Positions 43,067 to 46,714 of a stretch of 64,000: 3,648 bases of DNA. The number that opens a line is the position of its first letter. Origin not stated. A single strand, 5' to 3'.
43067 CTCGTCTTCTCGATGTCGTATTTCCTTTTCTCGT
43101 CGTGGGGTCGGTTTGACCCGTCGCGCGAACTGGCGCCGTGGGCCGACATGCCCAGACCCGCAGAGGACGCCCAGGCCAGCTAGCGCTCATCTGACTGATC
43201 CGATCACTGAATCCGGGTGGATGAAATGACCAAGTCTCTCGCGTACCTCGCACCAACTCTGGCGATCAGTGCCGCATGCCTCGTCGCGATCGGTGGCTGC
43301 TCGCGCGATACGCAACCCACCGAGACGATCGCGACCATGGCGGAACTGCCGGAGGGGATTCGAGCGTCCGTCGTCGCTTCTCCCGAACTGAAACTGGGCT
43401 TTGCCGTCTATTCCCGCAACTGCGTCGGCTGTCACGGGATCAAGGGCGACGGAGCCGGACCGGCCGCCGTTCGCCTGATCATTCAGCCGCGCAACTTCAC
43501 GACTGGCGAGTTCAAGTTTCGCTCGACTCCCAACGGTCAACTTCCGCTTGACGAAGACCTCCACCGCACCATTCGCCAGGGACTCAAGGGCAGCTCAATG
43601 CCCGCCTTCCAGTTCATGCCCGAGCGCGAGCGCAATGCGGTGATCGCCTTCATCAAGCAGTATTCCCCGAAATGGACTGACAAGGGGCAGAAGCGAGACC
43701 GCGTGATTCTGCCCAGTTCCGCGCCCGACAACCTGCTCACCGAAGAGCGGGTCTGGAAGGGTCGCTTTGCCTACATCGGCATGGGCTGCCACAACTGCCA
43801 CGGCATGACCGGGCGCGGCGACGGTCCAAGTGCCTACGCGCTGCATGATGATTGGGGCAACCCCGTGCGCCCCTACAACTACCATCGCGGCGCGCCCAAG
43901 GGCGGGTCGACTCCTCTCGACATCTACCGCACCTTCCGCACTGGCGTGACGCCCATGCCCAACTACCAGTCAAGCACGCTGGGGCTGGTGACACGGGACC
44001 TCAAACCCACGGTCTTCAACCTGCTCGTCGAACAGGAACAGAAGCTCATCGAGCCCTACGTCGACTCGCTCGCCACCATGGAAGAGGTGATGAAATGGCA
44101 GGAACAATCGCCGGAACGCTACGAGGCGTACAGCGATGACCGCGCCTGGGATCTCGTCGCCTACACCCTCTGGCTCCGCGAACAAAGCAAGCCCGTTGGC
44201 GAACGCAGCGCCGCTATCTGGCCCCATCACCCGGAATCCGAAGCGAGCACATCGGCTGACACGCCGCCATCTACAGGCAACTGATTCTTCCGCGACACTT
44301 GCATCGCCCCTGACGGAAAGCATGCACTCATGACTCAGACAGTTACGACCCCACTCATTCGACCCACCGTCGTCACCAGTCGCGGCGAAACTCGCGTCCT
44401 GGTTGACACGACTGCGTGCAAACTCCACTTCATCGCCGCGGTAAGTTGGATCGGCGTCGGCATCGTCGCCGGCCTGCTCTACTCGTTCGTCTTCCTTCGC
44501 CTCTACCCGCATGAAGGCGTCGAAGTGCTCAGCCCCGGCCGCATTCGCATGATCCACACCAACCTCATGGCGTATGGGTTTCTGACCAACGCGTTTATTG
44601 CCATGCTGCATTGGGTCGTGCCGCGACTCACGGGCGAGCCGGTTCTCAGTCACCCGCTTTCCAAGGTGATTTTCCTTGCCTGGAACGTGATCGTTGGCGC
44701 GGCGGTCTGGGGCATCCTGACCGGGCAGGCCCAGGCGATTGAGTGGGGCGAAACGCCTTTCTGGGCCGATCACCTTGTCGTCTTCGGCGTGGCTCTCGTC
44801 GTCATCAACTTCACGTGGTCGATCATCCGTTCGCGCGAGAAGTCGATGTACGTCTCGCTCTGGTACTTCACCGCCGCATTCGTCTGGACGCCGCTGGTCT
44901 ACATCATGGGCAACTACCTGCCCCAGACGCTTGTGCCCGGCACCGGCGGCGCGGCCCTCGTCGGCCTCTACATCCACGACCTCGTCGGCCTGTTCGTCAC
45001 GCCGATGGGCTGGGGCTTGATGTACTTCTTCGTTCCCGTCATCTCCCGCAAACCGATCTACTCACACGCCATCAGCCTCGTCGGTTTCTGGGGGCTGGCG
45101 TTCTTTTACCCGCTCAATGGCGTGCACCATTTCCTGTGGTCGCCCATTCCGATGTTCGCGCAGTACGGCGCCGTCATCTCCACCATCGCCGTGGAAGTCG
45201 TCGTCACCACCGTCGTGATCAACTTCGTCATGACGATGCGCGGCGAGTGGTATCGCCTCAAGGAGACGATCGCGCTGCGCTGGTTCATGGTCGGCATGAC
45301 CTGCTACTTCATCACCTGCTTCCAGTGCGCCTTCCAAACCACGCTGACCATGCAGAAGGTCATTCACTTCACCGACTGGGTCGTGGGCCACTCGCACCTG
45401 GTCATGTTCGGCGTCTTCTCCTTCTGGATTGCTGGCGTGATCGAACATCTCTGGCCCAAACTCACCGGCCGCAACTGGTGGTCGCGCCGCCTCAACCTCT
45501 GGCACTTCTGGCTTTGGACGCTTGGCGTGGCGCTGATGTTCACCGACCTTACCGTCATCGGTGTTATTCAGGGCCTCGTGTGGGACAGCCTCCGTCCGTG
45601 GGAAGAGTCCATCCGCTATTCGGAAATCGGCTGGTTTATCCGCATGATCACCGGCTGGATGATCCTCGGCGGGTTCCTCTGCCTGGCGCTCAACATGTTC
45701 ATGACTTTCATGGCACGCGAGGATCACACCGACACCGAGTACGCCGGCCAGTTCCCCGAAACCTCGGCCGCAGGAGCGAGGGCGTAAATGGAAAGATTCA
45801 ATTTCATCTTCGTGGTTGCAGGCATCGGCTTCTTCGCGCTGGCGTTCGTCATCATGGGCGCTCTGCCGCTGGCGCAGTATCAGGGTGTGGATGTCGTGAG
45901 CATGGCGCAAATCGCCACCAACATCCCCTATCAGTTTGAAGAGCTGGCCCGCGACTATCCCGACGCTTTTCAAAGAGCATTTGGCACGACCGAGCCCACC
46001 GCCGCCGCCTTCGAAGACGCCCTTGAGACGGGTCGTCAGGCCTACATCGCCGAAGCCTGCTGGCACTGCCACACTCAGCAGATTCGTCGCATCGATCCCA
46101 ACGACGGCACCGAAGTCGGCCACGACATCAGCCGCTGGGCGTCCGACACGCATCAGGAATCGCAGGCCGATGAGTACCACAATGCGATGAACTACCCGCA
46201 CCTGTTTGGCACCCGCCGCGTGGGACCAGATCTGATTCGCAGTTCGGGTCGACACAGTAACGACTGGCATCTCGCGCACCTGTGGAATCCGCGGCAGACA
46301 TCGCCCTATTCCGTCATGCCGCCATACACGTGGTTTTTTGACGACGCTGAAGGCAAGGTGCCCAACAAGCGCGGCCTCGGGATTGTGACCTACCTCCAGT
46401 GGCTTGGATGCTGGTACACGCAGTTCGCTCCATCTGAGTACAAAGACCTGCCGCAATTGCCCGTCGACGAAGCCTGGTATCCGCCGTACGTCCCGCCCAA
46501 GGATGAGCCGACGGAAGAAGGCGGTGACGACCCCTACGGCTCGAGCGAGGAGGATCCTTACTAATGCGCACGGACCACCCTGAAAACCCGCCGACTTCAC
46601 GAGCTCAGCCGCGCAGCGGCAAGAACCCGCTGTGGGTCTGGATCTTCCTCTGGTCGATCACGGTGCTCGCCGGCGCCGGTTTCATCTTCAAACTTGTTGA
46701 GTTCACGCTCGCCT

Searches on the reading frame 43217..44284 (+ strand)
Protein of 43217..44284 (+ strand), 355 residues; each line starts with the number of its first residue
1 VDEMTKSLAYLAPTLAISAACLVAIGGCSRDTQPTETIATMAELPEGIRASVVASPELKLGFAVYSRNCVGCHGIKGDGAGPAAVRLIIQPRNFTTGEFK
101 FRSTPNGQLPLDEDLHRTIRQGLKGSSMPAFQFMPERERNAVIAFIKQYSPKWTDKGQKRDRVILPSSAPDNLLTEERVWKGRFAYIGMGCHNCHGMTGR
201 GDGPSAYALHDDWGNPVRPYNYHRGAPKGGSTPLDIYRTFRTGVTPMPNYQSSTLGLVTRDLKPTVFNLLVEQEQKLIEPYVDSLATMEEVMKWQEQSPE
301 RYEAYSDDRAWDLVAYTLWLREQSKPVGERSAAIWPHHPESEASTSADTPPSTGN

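Call 22: search_protein_families(library=pfam, proteins=[window:43217-44284:+], max_evalue=0.001)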
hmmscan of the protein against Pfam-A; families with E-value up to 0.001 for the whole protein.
window:43217-44284:+ (355 aa): 2 families
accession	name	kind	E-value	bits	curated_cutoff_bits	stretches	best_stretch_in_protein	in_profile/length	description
PF13442.11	Cytochrome_CBB3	-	2.1e-15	57.2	27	1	58-146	3-68/68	Cytochrome C oxidase, cbb3-type, subunit III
PF00034.26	Cytochrom_C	-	6.6e-15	56.6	21.3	1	60-148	3-88/90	Cytochrome c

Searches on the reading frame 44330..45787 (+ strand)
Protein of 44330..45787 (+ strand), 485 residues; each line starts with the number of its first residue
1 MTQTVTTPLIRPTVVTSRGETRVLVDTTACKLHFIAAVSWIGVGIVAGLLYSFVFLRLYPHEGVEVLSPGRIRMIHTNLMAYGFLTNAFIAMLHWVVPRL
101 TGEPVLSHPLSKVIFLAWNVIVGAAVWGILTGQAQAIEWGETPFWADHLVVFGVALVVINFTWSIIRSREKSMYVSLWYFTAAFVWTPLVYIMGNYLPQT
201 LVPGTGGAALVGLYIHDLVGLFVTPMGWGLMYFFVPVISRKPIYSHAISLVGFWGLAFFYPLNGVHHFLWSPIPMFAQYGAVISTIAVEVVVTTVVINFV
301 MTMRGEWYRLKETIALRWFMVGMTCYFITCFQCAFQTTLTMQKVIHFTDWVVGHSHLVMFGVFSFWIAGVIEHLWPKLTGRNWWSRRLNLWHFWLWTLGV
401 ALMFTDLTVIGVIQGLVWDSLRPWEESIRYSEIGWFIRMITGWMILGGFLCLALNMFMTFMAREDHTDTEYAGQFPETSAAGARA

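Call 22: search_protein_families(library=pfam, proteins=[window:44330-45787:+], max_evalue=0.001)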
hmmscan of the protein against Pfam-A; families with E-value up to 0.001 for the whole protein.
window:44330-45787:+ (485 aa): 1 family
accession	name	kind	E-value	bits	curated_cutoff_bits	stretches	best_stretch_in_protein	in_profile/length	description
PF00115.25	COX1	-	2.2e-69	234.8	34.8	1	30-443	3-435/436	Cytochrome C and Quinol oxidase polypeptide I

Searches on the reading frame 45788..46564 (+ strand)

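Call 22: search_protein_families(library=pfam, proteins=[window:45788-46564:+], max_evalue=0.001)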
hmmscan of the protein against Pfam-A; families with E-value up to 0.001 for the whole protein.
window:45788-46564:+ (258 aa): 1 family
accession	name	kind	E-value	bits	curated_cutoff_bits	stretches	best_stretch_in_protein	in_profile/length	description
PF02433.20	FixO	-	2.3e-24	86.5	29.6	1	81-187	52-144/219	Cytochrome C oxidase, mono-heme subunit/FixO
